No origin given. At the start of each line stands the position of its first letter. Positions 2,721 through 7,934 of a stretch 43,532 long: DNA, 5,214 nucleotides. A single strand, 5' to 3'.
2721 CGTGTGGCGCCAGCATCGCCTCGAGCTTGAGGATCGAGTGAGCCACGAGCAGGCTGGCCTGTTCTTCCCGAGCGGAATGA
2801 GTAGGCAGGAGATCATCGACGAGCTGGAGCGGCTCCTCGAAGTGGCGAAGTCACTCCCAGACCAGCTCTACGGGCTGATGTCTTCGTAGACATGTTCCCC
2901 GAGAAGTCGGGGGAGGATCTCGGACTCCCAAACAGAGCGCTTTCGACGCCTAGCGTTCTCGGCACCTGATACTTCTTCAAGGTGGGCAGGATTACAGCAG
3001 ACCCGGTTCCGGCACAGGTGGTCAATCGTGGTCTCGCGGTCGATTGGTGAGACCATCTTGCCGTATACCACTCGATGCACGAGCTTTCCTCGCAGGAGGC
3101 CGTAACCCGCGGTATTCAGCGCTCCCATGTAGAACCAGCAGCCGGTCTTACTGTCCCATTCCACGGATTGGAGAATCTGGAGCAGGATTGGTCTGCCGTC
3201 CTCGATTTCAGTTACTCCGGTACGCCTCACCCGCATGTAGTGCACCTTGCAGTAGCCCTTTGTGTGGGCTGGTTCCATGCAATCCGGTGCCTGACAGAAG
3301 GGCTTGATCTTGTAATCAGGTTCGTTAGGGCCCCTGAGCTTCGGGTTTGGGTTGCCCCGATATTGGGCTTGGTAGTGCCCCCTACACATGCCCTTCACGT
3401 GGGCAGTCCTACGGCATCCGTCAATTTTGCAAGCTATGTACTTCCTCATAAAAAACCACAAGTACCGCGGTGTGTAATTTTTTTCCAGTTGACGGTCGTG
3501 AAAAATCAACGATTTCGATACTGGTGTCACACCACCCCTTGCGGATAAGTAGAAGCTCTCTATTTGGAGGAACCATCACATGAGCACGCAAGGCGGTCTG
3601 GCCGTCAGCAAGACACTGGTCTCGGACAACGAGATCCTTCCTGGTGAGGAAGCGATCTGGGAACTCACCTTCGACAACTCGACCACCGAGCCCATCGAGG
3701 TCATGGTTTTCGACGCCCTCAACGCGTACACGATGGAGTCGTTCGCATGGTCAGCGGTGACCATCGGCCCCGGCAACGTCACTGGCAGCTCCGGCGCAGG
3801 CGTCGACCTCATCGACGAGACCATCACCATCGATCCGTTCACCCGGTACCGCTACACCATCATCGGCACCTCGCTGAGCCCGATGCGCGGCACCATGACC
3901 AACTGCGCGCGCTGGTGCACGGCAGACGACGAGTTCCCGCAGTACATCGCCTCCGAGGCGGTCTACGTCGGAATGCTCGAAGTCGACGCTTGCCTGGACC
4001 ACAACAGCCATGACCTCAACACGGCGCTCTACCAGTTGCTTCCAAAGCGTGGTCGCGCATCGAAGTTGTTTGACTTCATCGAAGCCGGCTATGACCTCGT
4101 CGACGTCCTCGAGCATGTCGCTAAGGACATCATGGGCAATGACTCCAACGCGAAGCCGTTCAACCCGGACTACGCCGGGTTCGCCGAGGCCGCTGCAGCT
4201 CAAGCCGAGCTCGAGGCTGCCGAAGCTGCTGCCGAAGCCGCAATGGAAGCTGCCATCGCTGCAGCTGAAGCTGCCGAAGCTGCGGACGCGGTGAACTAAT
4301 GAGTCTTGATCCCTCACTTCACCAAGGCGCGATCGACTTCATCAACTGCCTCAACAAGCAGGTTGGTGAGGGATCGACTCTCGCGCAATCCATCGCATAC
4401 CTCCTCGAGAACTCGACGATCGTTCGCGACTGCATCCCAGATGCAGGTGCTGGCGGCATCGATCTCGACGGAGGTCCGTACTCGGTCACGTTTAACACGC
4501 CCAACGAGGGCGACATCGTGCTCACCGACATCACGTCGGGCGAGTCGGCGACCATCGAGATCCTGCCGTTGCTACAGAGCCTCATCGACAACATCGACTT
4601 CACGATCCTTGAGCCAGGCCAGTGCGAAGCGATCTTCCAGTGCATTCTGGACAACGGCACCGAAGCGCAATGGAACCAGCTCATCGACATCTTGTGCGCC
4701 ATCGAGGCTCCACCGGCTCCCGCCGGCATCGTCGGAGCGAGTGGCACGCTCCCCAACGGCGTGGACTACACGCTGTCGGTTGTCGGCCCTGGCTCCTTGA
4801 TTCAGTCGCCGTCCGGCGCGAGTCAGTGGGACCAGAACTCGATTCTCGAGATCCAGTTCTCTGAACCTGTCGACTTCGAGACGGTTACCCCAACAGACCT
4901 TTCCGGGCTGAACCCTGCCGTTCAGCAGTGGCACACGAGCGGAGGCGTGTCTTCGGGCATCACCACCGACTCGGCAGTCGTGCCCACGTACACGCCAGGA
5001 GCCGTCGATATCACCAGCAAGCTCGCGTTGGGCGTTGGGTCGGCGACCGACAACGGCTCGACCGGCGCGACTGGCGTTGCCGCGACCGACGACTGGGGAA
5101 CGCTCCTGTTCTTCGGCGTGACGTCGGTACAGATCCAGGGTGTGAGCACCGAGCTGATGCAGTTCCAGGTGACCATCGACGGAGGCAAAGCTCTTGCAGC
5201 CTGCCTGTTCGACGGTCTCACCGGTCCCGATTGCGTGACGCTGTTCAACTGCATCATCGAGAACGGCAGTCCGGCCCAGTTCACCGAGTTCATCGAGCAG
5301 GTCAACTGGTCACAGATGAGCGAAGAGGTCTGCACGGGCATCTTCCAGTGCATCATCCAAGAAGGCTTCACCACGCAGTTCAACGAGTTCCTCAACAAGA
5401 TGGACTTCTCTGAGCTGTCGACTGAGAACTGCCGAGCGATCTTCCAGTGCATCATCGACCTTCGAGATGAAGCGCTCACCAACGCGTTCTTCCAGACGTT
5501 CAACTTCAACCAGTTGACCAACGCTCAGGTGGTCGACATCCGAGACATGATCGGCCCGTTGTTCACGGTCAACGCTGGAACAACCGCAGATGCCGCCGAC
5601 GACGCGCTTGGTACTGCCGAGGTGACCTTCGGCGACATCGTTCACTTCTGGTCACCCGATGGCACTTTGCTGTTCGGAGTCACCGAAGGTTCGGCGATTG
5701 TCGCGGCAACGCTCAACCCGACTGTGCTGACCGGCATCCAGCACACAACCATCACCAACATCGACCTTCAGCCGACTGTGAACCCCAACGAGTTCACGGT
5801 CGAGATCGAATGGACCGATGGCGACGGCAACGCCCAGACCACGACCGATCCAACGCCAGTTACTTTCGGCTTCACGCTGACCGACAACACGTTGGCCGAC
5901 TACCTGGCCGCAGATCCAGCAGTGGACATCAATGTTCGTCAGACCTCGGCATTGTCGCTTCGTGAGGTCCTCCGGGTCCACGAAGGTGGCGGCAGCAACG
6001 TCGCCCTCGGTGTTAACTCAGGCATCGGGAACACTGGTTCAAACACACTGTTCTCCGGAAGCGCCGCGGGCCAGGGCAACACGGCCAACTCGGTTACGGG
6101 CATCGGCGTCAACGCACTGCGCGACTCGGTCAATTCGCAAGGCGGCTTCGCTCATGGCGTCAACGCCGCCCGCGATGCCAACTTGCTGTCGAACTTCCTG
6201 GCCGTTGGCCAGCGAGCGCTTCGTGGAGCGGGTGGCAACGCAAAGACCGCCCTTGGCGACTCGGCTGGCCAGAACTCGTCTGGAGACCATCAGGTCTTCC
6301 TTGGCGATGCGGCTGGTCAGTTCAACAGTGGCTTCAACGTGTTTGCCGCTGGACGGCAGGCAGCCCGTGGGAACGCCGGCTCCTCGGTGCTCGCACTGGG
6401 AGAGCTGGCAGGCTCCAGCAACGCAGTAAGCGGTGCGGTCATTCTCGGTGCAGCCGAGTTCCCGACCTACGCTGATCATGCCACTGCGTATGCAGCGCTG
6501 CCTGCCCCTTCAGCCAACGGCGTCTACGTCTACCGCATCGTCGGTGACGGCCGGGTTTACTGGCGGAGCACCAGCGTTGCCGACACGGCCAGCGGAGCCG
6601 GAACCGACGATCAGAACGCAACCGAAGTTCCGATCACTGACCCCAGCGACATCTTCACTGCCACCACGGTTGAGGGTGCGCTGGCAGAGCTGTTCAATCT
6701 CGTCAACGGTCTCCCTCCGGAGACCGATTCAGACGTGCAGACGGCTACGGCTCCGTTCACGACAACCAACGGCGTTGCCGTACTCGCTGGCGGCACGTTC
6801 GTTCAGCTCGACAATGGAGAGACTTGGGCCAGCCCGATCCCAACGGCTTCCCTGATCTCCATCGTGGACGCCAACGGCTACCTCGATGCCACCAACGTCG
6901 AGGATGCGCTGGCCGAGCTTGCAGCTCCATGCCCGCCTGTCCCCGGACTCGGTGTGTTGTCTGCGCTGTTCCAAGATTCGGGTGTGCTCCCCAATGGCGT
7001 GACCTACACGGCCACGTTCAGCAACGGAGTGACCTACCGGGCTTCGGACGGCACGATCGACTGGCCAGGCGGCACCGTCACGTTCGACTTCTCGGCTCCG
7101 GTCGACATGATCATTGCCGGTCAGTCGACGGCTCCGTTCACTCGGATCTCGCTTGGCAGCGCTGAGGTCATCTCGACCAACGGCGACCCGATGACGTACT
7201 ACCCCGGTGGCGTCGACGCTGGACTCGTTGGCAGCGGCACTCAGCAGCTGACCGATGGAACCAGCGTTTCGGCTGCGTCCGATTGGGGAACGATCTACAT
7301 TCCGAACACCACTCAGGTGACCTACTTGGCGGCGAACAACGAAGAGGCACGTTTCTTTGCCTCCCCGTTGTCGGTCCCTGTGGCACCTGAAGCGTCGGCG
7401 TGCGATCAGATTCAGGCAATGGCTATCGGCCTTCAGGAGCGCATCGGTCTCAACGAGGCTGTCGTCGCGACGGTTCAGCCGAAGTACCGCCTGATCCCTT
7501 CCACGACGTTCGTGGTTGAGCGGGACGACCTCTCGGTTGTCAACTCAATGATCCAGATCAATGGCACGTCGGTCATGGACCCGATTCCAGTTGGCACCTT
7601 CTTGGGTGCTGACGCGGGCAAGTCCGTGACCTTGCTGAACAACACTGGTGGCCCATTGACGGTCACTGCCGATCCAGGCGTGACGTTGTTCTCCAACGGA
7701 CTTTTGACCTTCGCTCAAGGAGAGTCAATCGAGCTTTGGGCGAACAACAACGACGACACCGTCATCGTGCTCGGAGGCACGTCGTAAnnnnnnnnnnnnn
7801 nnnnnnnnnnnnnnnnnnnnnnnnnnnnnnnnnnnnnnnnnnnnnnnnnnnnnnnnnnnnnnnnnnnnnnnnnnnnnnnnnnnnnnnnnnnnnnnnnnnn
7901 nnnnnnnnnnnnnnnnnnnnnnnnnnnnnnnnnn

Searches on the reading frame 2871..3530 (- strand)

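Call 65: search_protein_families(library=pfam, proteins=[window:2871-3530:-], max_evalue=0.001)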
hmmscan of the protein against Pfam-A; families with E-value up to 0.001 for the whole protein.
window:2871-3530:- (220 aa): 3 families
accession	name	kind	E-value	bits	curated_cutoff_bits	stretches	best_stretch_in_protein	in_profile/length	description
PF13392.12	HNH_3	-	7.5e-10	38.7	24.8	1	149-194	1-46/46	HNH endonuclease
PF05551.17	zf-His_Me_endon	-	0.00018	22.1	27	0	128-196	31-94/131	Zinc-binding loop region of homing endonuclease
PF24906.1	Zf_WRKY19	-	0.0003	21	27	0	79-97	4-22/24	WRKY19 zinc finger domain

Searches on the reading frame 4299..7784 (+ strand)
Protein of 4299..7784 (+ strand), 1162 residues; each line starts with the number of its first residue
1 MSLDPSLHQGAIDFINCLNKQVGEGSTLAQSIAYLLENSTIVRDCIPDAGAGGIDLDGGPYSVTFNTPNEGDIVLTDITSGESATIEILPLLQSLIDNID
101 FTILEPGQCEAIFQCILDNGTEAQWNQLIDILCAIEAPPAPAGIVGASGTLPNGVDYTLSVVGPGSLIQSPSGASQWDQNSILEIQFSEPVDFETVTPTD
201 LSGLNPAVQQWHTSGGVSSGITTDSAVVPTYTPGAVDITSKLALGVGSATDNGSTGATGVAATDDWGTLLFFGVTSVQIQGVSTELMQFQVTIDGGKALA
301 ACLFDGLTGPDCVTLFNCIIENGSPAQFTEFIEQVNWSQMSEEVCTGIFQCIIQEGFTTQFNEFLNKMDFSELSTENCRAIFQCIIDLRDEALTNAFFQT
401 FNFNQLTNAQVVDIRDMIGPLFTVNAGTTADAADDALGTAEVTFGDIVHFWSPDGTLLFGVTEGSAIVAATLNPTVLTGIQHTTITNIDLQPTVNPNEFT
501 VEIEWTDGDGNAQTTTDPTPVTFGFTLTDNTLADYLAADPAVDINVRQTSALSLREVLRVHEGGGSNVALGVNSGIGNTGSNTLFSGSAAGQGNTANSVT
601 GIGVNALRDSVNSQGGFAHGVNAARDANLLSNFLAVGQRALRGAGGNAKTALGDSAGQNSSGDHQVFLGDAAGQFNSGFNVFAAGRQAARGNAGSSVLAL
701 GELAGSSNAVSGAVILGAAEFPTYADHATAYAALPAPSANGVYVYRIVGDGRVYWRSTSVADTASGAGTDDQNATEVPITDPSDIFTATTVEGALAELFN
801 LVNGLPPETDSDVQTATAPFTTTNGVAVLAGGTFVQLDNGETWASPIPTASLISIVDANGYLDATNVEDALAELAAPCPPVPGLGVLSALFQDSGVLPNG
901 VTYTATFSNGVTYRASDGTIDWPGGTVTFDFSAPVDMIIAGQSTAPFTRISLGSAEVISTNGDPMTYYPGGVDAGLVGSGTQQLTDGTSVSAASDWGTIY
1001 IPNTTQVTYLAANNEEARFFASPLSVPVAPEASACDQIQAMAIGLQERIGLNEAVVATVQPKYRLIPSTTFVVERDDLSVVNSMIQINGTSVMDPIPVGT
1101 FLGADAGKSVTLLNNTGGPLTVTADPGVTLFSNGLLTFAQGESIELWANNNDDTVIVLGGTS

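Call 4: search_protein_families(library=pfam, proteins=[window:4299-7784:+], max_evalue=1)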
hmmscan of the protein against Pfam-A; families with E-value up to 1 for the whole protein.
window:4299-7784:+ (1162 aa): 3 families
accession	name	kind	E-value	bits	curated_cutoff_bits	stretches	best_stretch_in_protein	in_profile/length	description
PF13205.12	Big_5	-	0.0086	17.2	23.6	0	172-207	14-49/105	Bacterial Ig-like domain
PF24243.1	Phage_tail_C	-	0.15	11.9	23.7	1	729-744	9-24/26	Phage tail tip domain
PF17776.6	NLRC4_HD2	-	0.17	12.9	33.1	0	345-394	70-119/121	NLRC4 helical domain HD2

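Call 5: search_protein_families(library=phrogs, proteins=[window:4299-7784:+], max_evalue=0.01)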
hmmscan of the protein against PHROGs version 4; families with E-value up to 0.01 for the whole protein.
window:4299-7784:+ (1162 aa): 1 family
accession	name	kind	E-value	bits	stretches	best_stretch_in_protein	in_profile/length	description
phrog_7154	-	unknown function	8.1e-05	23.7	0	774-804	17-47/63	-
